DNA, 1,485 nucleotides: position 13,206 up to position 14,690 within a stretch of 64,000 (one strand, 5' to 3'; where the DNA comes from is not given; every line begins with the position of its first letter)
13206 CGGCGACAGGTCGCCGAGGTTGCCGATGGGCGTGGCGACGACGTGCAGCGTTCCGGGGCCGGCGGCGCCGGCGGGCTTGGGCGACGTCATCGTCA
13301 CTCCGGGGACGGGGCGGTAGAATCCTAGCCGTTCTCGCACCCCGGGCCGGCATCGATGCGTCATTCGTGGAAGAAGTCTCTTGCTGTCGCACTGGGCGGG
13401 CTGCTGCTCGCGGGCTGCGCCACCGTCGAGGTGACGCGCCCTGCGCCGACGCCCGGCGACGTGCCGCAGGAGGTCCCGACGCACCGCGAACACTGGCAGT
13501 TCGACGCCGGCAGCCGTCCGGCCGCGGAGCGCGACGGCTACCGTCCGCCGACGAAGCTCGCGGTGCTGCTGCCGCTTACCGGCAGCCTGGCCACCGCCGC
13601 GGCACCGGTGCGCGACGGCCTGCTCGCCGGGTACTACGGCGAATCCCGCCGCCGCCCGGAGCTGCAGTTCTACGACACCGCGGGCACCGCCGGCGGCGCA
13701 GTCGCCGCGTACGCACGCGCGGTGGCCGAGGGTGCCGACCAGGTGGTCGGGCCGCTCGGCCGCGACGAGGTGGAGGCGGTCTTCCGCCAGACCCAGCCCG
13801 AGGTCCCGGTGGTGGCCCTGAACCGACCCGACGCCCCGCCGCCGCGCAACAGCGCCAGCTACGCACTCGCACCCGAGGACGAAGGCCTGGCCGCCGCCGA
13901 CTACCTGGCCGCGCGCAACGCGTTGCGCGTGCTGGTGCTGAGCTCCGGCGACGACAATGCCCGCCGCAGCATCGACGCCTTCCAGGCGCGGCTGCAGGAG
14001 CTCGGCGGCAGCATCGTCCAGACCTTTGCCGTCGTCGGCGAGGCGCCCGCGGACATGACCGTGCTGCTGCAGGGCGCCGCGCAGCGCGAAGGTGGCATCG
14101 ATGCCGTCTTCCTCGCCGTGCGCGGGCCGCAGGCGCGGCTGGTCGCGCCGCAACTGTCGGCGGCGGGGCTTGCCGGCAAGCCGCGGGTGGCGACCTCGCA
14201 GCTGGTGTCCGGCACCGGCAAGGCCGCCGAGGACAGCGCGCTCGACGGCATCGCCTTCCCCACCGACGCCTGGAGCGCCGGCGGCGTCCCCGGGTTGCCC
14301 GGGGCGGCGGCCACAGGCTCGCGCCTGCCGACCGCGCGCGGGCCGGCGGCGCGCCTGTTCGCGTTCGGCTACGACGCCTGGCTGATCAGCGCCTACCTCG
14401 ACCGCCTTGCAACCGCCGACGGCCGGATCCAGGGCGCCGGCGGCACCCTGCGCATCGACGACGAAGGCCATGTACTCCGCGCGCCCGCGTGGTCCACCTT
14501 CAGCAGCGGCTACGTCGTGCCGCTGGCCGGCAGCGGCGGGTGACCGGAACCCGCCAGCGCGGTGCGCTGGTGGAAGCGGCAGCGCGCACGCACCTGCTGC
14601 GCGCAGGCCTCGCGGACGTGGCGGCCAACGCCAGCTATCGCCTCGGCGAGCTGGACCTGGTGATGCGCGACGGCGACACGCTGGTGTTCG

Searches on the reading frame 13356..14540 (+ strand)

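Call 62: search_protein_families(library=pfam, proteins=[window:13356-14540:+], max_evalue=0.00001)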
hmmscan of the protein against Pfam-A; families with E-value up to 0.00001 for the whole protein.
window:13356-14540:+ (395 aa): 3 families
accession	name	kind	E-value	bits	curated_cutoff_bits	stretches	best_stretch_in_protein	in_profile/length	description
PF04348.19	LppC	-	1.2e-30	107.2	28.8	1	64-385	217-563/563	LppC putative lipoprotein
PF13458.12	Peripla_BP_6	-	1.4e-16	61.5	31.7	1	66-306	2-250/343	Periplasmic binding protein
PF13407.12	Peripla_BP_4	-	1e-06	28.9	35.1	1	106-300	35-235/258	Periplasmic binding protein domain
